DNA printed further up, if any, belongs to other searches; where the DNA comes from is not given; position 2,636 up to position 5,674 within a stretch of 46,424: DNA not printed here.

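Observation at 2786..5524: Stand-alone NACHT/STAND NTPase with pentapeptide-repeat sensor and an unassigned N-terminal module: NLR-like defence candidate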

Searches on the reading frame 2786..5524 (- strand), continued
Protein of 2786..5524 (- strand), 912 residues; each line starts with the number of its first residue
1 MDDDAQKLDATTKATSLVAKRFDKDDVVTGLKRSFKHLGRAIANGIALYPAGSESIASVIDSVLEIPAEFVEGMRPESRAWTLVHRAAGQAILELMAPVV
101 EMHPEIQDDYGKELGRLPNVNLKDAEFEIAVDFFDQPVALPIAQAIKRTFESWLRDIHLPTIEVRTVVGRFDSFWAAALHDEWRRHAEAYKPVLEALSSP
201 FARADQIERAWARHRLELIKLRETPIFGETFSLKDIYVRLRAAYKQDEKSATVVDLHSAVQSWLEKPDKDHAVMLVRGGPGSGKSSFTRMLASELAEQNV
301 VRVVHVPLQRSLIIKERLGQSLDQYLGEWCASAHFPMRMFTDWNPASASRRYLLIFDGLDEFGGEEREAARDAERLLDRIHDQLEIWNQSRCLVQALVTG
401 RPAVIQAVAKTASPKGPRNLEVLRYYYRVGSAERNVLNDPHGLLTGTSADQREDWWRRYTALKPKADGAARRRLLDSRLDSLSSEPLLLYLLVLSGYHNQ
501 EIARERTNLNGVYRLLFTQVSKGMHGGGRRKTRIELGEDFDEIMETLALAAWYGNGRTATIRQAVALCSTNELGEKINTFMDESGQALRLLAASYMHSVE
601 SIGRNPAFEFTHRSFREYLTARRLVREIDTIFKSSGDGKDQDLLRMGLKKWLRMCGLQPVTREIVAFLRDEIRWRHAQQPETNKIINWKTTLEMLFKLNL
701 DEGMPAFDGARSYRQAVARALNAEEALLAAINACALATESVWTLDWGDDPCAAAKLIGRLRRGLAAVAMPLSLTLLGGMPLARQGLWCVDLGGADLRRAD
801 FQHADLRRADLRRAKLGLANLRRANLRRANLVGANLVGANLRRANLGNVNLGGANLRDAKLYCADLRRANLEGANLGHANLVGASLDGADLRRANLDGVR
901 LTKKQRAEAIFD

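Call 48: find_encoding_contigs(protein=P0023, flank=10000, max_places=1)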
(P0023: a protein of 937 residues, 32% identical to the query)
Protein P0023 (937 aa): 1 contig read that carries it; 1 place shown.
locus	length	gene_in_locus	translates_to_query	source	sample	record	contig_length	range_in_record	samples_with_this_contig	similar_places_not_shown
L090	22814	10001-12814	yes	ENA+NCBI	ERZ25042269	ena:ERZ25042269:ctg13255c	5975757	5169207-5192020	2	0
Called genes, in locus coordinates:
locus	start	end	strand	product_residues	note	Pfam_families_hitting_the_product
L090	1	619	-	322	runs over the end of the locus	PF00376:MerR (weak), PF13411:MerR_1, PF02607:B12-binding_2, PF02310:B12-binding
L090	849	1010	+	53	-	-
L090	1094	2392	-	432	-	PF00501:AMP-binding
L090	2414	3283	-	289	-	PF00590:TP_methylase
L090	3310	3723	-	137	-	PF02021:UPF0102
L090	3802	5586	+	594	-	PF08847:Crr6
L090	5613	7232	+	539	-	-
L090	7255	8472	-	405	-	PF00534:Glycos_transf_1, PF13692:Glyco_trans_1_4, PF13524:Glyco_trans_1_2, PF20706:GT4-conflict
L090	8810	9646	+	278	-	-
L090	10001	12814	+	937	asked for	PF22735:NNH3, PF24883:NPHP3_N (faint), PF00004:AAA, PF20720:nSTAND3 (weak), PF13576:Pentapeptide_3 (faint), PF00805:Pentapeptide, PF13599:Pentapeptide_4, PF00805:Pentapeptide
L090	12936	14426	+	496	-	PF07690:MFS_1, PF05977:MFS_3 (weak), PF00854:PTR2 (weak), PF07690:MFS_1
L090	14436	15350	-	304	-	-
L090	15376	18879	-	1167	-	-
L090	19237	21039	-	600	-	-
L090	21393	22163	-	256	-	PF04542:Sigma70_r2, PF04539:Sigma70_r3, PF08281:Sigma70_r4_2, PF04545:Sigma70_r4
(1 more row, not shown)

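Call 49: find_encoding_contigs(protein=P0045, flank=10000, max_places=1)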
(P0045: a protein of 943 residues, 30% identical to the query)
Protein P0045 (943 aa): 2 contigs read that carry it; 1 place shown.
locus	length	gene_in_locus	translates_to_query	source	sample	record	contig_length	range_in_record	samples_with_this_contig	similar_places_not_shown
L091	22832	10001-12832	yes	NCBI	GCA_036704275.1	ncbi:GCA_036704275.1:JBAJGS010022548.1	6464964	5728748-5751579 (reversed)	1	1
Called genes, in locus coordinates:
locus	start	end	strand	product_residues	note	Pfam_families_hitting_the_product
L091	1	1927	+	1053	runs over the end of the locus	PF01636:APH (faint), PF07714:PK_Tyr_Ser-Thr, PF00069:Pkinase, PF13371:TPR_9 (faint), PF14559:TPR_19 (faint), PF00515:TPR_1 (faint), PF07719:TPR_2 (faint), PF13181:TPR_8 (faint), +4 more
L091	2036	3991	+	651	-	PF00413:Peptidase_M10, PF00404:Dockerin_1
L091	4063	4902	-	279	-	PF07608:DUF1571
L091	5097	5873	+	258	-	PF00378:ECH_1, PF16113:ECH_2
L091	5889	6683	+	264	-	PF00106:adh_short, PF01370:Epimerase (faint), PF13561:adh_short_C2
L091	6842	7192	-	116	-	-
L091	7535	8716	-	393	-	PF00009:GTP_EFTU, PF03144:GTP_EFTU_D2, PF03143:GTP_EFTU_D3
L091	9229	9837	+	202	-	-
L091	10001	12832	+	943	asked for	PF22735:NNH3, PF05729:NACHT, PF00805:Pentapeptide (weak), PF00805:Pentapeptide, PF13599:Pentapeptide_4, PF00805:Pentapeptide, PF13599:Pentapeptide_4, PF00805:Pentapeptide, +3 more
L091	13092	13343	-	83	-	PF01695:IstB_IS21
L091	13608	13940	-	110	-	-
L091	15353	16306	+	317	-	PF00005:ABC_tran, PF13304:AAA_21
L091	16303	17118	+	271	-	-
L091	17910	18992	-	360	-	PF16694:Cytochrome_P460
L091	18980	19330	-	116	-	-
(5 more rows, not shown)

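Call 54: search_solved_structures(query=A1, max_evalue=0.01)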
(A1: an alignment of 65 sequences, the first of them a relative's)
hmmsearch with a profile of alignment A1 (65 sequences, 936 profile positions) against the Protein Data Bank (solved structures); distinct sequences matched with E-value up to 0.01: 33.
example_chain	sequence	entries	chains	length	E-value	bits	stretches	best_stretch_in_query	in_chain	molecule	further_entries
4yc5_A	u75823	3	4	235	3.9e-59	203.7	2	764-880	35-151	beta1 | beta1 protein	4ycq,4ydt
4yfo_A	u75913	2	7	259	2e-58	201.4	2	764-887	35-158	beta1_ex1 | 6beta1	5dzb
4yei_A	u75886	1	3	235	3.1e-58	200.8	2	764-879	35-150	beta1mut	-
5dqa_A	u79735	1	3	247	4.5e-46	160.5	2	767-866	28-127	t3284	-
5di5_A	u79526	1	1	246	8.8e-45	156.2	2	771-866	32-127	beta1 t801 loop variant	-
2j8k_A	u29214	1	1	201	4.5e-44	153.9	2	774-879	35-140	NP275-NP276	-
5dns_A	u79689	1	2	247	1.5e-43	152.2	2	774-871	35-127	t1428 beta1 loop design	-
5dn0_A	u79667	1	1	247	2.3e-43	151.5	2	779-871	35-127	beta1 t1555 loop variant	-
3du1_X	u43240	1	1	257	7.3e-42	146.6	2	764-883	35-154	All3740 protein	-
5dra_A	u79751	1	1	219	7.4e-40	139.9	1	763-920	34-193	3beta1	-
2xtx_A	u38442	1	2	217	1.6e-27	99.1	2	766-911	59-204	QNRB1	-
2xty_A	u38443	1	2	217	2.8e-26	95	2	766-911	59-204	QNRB1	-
9ngw_A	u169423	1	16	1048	7.8e-26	93.5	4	775-925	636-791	IcmE (DotG)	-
7muc_AG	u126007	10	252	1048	7.9e-26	93.5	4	775-925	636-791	IcmE protein | IcmE (DotG)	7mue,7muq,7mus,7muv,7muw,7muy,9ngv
3pss_A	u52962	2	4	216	1.4e-25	92.7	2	766-912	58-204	Qnr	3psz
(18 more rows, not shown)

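Call 57: fold_search(model_id=the predicted structure, library=pdb)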
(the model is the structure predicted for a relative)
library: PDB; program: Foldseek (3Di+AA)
matches with E <= 10: 726; with E <= 0.001: 85
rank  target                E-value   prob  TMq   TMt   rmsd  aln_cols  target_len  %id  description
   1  5irm_C                1.2e-09  1.00  0.29  0.34  15.5       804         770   14  Crystal structure of rabbit NOD2 in an ADP-bound state (Crystal form2) (released 2016-06-29)
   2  4kxf_P                1.2e-09  1.00  0.25  0.26  16.7       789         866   12  Crystal structure of NLRC4 reveals its autoinhibition mechanism (released 2013-07-24)
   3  7pzc_A                1.9e-09  1.00  0.28  0.26  25.1      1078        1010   11  Cryo-EM structure of the NLRP3 decamer bound to the inhibitor CRID3 (released 2022-01-26)
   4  4kxf_N                2.0e-09  1.00  0.24  0.25  15.4       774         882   12  Crystal structure of NLRC4 reveals its autoinhibition mechanism (released 2013-07-24)
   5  4ycq                  2.3e-09  1.00  0.13  0.59   5.3       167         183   38  Beta1 synthetic solenoid protein (released 2016-03-09)
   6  4yei_A                2.4e-09  1.00  0.10  0.34   9.3       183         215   35  Beta1mut synthetic solenoid protein (released 2016-03-09)
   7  2j8k                  3.0e-09  1.00  0.11  0.47   6.3       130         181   43  Structure of the fusion of NP275 and NP276, pentapeptide repeat proteins from Nostoc punctiforme (released 2006-12-07)
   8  4kxf_H                3.9e-09  1.00  0.26  0.27  14.2       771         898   12  Crystal structure of NLRC4 reveals its autoinhibition mechanism (released 2013-07-24)
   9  4yc5                  4.5e-09  1.00  0.10  0.36   6.7       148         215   42  Beta1 synthetic solenoid protein (released 2016-03-09)
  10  5irn                  5.2e-09  1.00  0.28  0.33  15.6       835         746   13  Crystal structure of rabbit NOD2 in an ADP-bound state (Crystal form1) (released 2016-06-29)
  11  4kxf_F                5.2e-09  1.00  0.25  0.26  15.1       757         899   13  Crystal structure of NLRC4 reveals its autoinhibition mechanism (released 2013-07-24)
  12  5dqa_C                6.5e-09  1.00  0.11  0.41   7.7       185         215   36  t3284 loop variant of beta1 (released 2016-08-31)
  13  7pzc_B                8.9e-09  1.00  0.27  0.28  17.6       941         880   11  Cryo-EM structure of the NLRP3 decamer bound to the inhibitor CRID3 (released 2022-01-26)
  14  5dqa_A                9.7e-09  1.00  0.10  0.32   7.0       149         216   41  t3284 loop variant of beta1 (released 2016-08-31)
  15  9dh3_A                1.5e-08  1.00  0.29  0.23  19.3       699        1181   13  Cryo-EM structure of NLRP3 complex with Compound C (released 2024-12-25)
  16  4kxf_K                1.5e-08  1.00  0.25  0.25  15.4       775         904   13  Crystal structure of NLRC4 reveals its autoinhibition mechanism (released 2013-07-24)
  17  5irm_A                1.5e-08  1.00  0.28  0.33  15.6       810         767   14  Crystal structure of rabbit NOD2 in an ADP-bound state (Crystal form2) (released 2016-06-29)
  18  4kxf_B                1.8e-08  1.00  0.26  0.27  15.3       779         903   12  Crystal structure of NLRC4 reveals its autoinhibition mechanism (released 2013-07-24)
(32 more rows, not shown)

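Call 69: find_encoding_contigs(protein=P0066, flank=10000, max_places=1)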
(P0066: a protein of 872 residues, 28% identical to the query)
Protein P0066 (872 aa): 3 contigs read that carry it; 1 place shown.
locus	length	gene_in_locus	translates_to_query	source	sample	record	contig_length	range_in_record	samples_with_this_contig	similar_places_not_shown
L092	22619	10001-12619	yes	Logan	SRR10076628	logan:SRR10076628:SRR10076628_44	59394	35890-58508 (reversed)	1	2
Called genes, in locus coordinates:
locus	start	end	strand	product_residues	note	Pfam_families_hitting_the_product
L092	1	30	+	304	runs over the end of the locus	?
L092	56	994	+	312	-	PF00698:Acyl_transf_1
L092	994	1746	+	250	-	PF00106:adh_short, PF08659:KR, PF23441:SDR, PF01370:Epimerase (weak), PF13561:adh_short_C2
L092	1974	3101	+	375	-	PF00712:DNA_pol3_beta, PF02767:DNA_pol3_beta_2, PF02768:DNA_pol3_beta_3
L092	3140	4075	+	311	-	PF03009:GDPD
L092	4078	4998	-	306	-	PF00561:Abhydrolase_1, PF12146:Hydrolase_4, PF12697:Abhydrolase_6, PF01738:DLH (faint)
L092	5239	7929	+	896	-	PF13426:PAS_9 (weak), PF00990:GGDEF, PF00563:EAL, PF07238:PilZ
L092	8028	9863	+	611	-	PF00009:GTP_EFTU, PF00071:Ras (faint), PF03144:GTP_EFTU_D2, PF14492:EFG_III (weak), PF00679:EFG_C, PF06421:LepA_C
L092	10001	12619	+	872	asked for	PF22735:NNH3, PF24883:NPHP3_N (faint), PF00805:Pentapeptide (faint), PF13599:Pentapeptide_4 (weak)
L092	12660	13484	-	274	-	-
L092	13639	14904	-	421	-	PF00171:Aldedh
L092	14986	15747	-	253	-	PF14748:P5CR_dimer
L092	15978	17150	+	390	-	PF00696:AA_kinase, PF01472:PUA (weak)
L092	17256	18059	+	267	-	PF13432:TPR_16 (faint), PF13174:TPR_6 (faint), PF13428:TPR_14 (faint), PF13512:TPR_18, PF13525:YfiO, PF14559:TPR_19 (faint)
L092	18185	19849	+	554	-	PF02463:SMC_N, PF13476:AAA_23, PF13304:AAA_21 (faint)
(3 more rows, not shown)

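Call 70: find_encoding_contigs(protein=P0007, flank=10000, max_places=1)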
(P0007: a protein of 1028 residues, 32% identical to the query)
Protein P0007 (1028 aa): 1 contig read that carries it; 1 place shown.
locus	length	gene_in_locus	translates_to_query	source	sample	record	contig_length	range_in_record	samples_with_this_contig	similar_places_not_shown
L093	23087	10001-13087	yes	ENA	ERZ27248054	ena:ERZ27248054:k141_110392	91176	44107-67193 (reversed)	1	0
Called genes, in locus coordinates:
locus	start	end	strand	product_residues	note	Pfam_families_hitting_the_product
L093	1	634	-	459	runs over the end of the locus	PF13638:PIN_4, PF02562:PhoH, PF13604:AAA_30 (faint)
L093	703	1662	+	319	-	PF03099:BPL_LplA_LipB, PF02237:BPL_C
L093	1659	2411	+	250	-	PF03309:Pan_kinase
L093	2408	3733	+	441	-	-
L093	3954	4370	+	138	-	PF00072:Response_reg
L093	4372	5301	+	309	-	PF00753:Lactamase_B (weak), PF23023:Anti-Pycsar_Apyc1 (weak), PF12706:Lactamase_B_2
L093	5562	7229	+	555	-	-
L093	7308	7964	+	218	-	PF00455:DeoRC (faint), PF06026:Rib_5-P_isom_A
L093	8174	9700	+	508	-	PF00496:SBP_bac_5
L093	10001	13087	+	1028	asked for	PF22735:NNH3, PF05729:NACHT (weak), PF13599:Pentapeptide_4 (weak), PF00805:Pentapeptide, PF13599:Pentapeptide_4, PF00805:Pentapeptide, PF13599:Pentapeptide_4, PF00805:Pentapeptide, +1 more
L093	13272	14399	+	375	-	PF12831:FAD_oxidored (faint), PF13450:NAD_binding_8, PF03275:GLF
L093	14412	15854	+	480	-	PF09823:DUF2357 (weak), PF04411:PDDEXK_7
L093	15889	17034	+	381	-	PF00389:2-Hacid_dh, PF02826:2-Hacid_dh_C, PF11890:DUF3410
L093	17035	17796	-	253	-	PF00753:Lactamase_B, PF19583:ODP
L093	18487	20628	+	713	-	-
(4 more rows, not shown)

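Call 72: search_protein_families(library=padloc, proteins=[P0002, P0004], max_evalue=0.01)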
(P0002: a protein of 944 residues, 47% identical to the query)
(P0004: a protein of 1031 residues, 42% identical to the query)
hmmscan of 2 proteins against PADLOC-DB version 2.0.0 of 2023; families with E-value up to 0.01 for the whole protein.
P0002 (944 aa): 3 families
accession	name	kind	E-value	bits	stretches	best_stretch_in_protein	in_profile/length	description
PDLC04140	mad8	-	1.3e-05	22.9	1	289-364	26-100/314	mads_8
PDLC03920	MkoA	-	0.00019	17.8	1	262-324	606-665/1112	-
PDLC00104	GajB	-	0.0038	14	1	289-331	14-58/574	UrvD helicase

P0004 (1031 aa): 6 families
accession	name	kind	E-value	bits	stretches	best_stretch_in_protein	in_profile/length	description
PDLC03957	bSEFIR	-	6.4e-08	30.8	1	852-919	43-106/412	-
PDLC04140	mad8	-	5.3e-06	24.2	1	184-277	22-114/314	mads_8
PDLC03920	MkoA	-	0.0012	15.1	1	165-223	608-665/1112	-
PDLC00104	GajB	-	0.0029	14.4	1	187-229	13-57/574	UrvD helicase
PDLC05062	PDC-S66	-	0.0033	14.9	1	852-929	153-224/282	-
PDLC00914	TRIP13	-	0.005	14.3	1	189-320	71-195/302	TRIP13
